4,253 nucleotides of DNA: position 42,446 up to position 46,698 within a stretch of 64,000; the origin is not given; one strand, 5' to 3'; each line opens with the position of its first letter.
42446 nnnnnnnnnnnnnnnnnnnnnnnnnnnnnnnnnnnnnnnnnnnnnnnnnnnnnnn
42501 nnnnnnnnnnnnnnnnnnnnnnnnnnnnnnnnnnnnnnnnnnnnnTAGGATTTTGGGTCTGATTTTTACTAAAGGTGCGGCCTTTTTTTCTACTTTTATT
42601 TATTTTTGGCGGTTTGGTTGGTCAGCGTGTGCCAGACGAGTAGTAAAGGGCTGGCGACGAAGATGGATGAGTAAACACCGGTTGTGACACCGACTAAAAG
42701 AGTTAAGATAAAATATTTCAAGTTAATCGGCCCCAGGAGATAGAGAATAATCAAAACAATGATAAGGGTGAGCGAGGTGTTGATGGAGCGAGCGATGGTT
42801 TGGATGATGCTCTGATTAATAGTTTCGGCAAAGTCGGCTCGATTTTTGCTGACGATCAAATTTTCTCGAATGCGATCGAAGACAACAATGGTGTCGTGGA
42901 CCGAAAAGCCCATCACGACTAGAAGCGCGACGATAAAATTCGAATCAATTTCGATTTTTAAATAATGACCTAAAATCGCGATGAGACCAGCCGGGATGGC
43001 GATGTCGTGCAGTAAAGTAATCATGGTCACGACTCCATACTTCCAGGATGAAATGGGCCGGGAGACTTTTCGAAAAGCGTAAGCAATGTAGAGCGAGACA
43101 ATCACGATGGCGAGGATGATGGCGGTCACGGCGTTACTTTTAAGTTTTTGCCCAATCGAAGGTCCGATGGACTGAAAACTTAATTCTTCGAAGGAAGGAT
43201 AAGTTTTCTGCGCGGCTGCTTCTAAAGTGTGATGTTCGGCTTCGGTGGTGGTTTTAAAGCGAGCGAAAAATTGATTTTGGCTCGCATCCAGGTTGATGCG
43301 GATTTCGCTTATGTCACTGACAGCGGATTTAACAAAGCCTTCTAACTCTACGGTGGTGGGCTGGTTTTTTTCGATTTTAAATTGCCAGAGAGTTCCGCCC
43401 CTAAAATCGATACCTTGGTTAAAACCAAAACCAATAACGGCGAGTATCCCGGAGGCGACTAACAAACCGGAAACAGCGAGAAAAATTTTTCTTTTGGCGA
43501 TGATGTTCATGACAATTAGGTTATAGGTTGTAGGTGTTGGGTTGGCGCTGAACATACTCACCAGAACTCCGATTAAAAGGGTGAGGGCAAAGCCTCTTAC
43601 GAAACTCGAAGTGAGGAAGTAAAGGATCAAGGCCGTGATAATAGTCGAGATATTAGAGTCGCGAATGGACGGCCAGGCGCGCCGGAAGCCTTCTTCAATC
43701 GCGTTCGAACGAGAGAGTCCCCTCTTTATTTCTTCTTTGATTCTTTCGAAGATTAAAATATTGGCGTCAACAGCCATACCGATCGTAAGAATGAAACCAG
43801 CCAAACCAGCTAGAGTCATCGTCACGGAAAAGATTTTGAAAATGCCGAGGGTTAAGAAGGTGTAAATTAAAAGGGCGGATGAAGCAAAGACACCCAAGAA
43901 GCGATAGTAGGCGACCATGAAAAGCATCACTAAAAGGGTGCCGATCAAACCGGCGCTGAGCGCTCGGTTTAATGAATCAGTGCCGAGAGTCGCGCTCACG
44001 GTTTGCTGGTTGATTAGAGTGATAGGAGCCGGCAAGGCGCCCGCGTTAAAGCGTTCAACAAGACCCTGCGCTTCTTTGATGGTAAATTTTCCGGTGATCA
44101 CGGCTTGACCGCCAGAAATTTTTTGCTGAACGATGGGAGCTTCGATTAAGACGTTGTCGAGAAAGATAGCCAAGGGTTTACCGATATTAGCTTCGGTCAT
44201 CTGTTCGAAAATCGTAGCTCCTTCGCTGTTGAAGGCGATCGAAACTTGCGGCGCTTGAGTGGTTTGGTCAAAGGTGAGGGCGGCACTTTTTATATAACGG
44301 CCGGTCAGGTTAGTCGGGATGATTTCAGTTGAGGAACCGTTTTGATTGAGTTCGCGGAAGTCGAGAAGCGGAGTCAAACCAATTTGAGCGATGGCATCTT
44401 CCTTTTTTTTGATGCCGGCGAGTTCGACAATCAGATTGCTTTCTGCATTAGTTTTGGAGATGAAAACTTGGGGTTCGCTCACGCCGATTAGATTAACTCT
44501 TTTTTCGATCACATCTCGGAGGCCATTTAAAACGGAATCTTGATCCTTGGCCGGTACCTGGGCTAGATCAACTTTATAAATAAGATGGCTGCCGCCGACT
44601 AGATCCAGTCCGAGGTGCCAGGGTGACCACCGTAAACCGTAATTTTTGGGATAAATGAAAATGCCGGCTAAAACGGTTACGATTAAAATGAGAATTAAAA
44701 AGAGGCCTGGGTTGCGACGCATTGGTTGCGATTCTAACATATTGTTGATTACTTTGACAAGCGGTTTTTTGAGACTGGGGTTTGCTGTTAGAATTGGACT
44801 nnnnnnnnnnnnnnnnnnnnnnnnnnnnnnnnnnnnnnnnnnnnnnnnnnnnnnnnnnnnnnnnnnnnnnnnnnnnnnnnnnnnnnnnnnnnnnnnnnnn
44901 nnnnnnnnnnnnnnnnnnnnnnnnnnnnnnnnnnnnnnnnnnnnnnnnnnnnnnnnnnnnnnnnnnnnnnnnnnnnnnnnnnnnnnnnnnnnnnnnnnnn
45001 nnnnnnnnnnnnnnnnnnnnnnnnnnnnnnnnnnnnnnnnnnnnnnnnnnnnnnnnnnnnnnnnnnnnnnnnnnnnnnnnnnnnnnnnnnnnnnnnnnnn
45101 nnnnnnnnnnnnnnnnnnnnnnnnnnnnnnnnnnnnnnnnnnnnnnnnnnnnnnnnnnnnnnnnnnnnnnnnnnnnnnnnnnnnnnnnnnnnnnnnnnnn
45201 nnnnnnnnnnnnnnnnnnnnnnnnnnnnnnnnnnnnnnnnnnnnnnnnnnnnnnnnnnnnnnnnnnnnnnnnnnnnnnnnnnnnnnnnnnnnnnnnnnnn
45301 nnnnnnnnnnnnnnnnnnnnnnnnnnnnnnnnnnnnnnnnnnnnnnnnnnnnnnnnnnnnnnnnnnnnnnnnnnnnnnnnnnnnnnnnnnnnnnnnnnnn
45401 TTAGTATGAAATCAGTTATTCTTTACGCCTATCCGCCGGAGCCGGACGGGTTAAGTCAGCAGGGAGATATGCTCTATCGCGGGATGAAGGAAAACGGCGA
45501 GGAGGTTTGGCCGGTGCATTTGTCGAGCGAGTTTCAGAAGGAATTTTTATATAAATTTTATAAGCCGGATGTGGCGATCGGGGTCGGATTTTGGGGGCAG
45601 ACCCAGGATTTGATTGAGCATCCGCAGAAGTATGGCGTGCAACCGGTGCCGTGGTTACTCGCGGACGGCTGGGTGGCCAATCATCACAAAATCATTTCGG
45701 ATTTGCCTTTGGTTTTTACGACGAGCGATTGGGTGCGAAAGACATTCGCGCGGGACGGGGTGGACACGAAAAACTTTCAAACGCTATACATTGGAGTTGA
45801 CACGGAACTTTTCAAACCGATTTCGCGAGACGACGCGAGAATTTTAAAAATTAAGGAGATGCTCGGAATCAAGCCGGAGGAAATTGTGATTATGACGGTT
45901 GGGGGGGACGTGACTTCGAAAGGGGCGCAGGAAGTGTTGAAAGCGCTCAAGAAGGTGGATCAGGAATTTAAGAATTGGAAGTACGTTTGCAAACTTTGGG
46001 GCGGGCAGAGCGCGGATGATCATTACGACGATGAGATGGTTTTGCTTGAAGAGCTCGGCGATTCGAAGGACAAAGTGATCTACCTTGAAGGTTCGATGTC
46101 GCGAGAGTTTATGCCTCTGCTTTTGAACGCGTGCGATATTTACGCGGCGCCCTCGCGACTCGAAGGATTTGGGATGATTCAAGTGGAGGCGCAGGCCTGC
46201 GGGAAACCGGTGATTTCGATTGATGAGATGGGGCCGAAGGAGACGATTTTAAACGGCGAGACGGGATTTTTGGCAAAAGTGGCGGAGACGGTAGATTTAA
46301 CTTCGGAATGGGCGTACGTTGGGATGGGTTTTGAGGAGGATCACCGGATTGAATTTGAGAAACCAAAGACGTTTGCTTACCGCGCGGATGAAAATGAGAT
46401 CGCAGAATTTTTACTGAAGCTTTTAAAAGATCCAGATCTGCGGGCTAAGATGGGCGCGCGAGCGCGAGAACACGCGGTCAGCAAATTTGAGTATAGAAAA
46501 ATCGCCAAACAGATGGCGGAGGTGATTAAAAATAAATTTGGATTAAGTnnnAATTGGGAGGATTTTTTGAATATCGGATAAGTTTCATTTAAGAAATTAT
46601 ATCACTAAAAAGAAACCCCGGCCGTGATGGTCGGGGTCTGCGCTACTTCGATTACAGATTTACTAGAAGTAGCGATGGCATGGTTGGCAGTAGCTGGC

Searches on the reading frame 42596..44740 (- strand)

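Call 71: search_protein_families(library=pfam, proteins=[window:42596-44740:-], max_evalue=0.00001)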
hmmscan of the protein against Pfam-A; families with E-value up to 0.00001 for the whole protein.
window:42596-44740:- (714 aa): 5 families
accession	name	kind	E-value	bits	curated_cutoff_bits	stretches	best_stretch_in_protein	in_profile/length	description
PF02355.23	SecD_SecF_C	-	2.4e-63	213.4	20.5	2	507-704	3-187/189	Protein export membrane protein SecD/SecF, C-terminal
PF22599.2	SecDF_P1_head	-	6.3e-29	100.6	27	1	144-238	20-114/114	SecDF, P1 head subdomain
PF03176.21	MMPL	-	2.4e-10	40.4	20.5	1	270-399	171-291/333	MMPL family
PF21760.3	SecD_1st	-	7e-10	38.6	27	1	75-132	5-59/60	Protein translocase subunit SecDF, P1 domain, N-terminal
PF07549.19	Sec_GG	-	3e-09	36.5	20.3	0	435-451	3-19/28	SecD/SecF GG Motif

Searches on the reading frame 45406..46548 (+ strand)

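Call 72: search_protein_families(library=pfam, proteins=[window:45406-46548:+], max_evalue=0.00001)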
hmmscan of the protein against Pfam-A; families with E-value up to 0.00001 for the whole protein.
window:45406-46548:+ (381 aa): 4 families
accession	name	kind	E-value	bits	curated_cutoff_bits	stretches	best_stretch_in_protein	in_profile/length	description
PF00534.26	Glycos_transf_1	-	1.9e-26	93.1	26.4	1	149-293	5-143/172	Glycosyl transferases group 1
PF13692.12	Glyco_trans_1_4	-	1.5e-18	67.9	27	1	161-295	3-129/142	Glycosyl transferases group 1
PF20706.3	GT4-conflict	-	9.6e-08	31.8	26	1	156-281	196-320/385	Family 4 Glycosyltransferase in conflict systems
PF13524.12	Glyco_trans_1_2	-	1.5e-07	31.9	25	1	195-371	17-143/144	Glycosyl transferase-like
